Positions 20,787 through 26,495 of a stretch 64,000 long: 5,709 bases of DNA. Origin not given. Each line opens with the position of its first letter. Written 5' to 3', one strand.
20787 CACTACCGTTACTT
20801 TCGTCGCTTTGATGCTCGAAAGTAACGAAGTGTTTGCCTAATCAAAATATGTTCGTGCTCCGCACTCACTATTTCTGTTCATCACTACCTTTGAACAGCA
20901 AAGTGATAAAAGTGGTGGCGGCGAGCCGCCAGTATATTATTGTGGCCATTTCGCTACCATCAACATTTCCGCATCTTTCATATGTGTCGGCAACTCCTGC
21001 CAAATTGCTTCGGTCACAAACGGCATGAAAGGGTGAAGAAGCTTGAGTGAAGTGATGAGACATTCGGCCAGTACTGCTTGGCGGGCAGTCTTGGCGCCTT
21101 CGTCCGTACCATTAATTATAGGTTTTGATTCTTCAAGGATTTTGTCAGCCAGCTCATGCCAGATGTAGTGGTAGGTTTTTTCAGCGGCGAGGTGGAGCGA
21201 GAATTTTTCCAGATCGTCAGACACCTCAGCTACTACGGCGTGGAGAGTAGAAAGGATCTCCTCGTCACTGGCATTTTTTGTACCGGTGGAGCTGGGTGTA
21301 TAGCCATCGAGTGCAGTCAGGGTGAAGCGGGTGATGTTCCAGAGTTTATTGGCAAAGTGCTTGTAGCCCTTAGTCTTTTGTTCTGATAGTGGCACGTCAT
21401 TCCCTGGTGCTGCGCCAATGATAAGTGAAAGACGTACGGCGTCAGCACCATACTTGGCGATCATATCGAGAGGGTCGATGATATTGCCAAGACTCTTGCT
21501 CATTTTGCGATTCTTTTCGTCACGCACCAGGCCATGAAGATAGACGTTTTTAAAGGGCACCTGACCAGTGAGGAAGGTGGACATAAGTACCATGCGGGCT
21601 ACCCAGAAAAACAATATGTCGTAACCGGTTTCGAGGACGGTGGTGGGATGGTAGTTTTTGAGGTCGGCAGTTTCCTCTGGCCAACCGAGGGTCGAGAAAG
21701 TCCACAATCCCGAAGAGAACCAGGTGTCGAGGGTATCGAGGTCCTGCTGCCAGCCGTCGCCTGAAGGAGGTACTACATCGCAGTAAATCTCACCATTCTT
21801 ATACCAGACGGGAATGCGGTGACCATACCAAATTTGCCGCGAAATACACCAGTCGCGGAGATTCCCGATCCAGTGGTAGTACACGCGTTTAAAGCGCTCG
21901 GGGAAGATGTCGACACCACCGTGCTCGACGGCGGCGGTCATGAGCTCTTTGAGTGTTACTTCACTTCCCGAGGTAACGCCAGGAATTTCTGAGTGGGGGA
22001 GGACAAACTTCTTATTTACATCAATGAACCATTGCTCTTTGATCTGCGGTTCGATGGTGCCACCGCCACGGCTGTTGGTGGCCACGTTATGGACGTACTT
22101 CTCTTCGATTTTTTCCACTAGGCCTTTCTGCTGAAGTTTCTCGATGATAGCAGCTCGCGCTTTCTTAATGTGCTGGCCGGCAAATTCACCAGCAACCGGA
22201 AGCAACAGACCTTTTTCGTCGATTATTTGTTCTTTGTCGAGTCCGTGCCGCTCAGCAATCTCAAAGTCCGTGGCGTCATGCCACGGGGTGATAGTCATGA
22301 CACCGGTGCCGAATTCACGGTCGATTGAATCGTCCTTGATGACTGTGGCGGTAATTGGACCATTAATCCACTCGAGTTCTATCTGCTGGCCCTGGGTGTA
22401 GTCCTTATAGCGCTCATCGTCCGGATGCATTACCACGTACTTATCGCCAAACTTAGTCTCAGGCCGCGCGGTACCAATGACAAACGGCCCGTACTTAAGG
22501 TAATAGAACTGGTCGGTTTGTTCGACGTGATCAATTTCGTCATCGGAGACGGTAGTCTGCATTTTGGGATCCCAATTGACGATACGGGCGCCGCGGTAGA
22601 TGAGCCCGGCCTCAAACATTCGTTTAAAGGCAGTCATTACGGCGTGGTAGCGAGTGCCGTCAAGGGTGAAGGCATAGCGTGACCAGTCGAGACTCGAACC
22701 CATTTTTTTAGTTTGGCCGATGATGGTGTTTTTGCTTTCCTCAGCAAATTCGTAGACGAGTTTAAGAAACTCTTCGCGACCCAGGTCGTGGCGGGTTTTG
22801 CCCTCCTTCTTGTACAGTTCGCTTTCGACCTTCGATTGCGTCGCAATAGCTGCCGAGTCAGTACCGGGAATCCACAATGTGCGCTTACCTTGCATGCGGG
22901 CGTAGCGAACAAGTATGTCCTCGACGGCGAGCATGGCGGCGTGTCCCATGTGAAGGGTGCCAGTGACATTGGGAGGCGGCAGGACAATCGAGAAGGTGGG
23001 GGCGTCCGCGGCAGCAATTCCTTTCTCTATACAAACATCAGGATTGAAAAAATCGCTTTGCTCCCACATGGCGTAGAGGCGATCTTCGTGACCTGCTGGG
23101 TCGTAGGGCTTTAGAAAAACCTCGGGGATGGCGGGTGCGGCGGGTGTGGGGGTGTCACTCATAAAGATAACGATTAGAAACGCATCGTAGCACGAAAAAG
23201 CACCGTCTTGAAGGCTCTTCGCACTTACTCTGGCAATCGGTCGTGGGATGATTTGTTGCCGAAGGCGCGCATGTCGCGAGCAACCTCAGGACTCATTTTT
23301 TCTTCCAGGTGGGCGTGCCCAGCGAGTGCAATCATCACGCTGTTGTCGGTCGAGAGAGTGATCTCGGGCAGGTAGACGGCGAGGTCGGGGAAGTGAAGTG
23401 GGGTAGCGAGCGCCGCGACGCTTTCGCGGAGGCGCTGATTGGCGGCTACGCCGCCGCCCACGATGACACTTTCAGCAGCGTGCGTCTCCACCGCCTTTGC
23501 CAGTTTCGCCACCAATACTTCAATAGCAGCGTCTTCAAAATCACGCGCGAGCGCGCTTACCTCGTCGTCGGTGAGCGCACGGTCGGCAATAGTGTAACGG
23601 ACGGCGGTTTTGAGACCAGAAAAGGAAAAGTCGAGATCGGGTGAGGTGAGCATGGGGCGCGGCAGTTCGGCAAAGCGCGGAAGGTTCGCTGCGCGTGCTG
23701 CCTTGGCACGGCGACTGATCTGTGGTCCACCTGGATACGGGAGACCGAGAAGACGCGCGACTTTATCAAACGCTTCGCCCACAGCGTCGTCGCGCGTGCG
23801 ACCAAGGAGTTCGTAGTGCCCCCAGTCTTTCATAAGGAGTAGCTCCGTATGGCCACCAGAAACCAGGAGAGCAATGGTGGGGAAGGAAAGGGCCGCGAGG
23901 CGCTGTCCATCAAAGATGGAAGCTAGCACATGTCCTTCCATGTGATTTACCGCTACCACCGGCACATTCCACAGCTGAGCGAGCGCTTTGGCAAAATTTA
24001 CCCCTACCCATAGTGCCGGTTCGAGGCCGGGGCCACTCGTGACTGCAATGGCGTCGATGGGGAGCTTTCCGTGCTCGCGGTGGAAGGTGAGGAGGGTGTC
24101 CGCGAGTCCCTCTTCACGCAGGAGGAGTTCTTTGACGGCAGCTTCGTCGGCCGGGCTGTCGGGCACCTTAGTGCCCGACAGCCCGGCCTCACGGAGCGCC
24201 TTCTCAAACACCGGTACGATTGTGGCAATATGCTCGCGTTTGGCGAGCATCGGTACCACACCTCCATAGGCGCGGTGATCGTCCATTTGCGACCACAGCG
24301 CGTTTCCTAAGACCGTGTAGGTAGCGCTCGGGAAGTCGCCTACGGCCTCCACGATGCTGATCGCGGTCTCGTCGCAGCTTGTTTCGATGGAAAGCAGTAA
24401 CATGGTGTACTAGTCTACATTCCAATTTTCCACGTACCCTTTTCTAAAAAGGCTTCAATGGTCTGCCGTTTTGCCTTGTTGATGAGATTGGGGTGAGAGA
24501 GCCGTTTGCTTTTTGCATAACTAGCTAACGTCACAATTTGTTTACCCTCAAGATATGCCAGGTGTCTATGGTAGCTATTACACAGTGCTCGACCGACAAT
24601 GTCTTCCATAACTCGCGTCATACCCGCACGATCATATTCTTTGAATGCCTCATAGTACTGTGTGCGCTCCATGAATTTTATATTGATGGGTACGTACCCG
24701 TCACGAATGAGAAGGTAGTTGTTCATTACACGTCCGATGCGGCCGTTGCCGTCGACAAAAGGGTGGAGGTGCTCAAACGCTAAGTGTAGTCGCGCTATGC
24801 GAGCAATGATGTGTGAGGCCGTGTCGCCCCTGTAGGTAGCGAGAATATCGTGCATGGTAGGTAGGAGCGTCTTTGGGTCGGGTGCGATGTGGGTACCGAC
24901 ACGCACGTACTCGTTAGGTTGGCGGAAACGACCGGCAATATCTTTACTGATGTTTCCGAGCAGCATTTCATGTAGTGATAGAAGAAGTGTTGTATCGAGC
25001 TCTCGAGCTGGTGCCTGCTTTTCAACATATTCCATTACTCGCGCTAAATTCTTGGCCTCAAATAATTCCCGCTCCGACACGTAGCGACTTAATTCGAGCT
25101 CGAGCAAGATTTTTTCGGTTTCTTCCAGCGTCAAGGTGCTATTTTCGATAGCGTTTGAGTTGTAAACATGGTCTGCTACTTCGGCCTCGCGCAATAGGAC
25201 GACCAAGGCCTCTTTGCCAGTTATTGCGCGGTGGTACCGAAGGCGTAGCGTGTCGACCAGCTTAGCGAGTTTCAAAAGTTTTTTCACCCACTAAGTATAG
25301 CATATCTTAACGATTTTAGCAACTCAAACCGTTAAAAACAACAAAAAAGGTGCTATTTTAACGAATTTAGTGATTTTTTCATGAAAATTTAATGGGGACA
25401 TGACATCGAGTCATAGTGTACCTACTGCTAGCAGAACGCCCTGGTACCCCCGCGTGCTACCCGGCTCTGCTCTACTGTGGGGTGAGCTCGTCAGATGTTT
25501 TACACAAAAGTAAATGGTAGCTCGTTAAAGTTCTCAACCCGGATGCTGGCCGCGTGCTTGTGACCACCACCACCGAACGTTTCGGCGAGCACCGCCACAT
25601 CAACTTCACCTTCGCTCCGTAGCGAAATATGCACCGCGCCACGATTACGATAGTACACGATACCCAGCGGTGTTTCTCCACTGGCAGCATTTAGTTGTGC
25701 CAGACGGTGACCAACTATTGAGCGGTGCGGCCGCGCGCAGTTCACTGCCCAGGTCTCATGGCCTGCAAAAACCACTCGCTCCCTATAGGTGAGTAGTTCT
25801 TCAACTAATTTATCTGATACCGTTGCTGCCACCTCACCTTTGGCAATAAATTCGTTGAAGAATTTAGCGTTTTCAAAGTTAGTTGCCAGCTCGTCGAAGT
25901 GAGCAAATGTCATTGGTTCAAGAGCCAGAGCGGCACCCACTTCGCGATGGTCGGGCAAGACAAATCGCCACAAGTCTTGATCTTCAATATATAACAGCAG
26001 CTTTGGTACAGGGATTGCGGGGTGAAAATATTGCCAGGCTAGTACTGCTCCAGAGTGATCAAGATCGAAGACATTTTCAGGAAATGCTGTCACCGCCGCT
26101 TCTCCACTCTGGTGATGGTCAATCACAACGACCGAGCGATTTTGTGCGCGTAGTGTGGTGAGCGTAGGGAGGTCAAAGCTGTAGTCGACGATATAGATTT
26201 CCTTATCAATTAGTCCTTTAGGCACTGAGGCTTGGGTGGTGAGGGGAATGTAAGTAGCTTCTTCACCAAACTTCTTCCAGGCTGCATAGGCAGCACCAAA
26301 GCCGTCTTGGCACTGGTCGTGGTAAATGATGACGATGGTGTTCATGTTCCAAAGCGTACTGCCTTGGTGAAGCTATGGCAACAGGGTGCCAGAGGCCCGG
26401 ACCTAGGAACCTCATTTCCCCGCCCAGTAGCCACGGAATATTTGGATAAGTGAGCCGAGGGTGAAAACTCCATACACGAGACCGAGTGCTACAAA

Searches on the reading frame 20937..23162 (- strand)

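Call 28: search_protein_families(library=pfam, proteins=[window:20937-23162:-], max_evalue=0.001)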
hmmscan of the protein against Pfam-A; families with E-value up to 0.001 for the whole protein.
window:20937-23162:- (741 aa): 4 families
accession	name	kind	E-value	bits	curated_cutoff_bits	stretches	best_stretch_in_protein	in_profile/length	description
PF00133.28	tRNA-synt_1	-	1.5e-124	416.3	22.7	2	29-461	2-256/414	tRNA synthetases class I (I, L, M and V)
PF08264.19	Anticodon_1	-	3.1e-28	99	25.1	1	633-740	1-105/148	Anticodon-binding domain of tRNA ligase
PF09334.17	tRNA-synt_1g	-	6.5e-18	65.1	20.1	2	64-211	8-136/391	tRNA synthetases class I (M)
PF01406.26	tRNA-synt_1e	-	1.5e-06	28.3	27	1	512-581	213-281/301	tRNA synthetases class I (C) catalytic domain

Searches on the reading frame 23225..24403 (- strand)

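Call 28: search_protein_families(library=pfam, proteins=[window:23225-24403:-], max_evalue=0.001)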
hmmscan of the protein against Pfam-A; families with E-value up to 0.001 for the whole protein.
window:23225-24403:- (392 aa): 2 families
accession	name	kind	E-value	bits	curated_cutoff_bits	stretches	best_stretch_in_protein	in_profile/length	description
PF00814.31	TsaD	-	2.2e-78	264.1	24.8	2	116-359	51-263/264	tRNA N6-adenosine threonylcarbamoyltransferase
PF22521.2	HypF_C_2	-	5.4e-05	23.5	27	1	271-333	155-217/241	Carbamoyltransferase, Kae1-like Domain, second subdomain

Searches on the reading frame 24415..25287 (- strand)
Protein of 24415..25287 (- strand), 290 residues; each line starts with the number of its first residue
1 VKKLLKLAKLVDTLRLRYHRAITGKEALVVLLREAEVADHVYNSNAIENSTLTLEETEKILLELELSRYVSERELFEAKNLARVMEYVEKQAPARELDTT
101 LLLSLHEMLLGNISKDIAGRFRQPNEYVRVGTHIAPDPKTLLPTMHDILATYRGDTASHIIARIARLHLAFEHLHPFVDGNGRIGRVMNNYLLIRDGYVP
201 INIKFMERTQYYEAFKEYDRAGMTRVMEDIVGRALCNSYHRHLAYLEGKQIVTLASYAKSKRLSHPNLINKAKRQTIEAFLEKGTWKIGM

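Call 28: search_protein_families(library=pfam, proteins=[window:24415-25287:-], max_evalue=0.001)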
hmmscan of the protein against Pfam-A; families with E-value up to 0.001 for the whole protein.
window:24415-25287:- (290 aa): 1 family
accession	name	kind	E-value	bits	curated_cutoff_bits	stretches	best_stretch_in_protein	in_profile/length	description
PF02661.23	Fic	-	5e-19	69.4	24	1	97-193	2-93/93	Fic/DOC family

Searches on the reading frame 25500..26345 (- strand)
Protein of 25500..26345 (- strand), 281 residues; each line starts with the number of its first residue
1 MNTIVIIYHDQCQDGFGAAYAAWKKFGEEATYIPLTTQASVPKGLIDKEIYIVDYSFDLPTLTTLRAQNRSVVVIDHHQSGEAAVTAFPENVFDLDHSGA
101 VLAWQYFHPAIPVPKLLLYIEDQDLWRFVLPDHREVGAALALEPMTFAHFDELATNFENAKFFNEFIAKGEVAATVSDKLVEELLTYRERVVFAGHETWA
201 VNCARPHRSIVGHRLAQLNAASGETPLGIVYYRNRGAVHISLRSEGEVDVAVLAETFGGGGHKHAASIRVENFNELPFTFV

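Call 27: search_protein_families(library=pfam, proteins=[window:25500-26345:-], max_evalue=0.001)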
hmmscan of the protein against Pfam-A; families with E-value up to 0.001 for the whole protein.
window:25500-26345:- (281 aa): 2 families
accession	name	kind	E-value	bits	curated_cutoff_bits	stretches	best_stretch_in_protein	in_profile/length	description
PF02272.25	DHHA1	-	6.9e-07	30.1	25.9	1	229-273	35-86/102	DHHA1 domain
PF01368.27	DHH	-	8e-05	23.3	28.1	1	5-84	3-78/125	DHH family, N-terminal domain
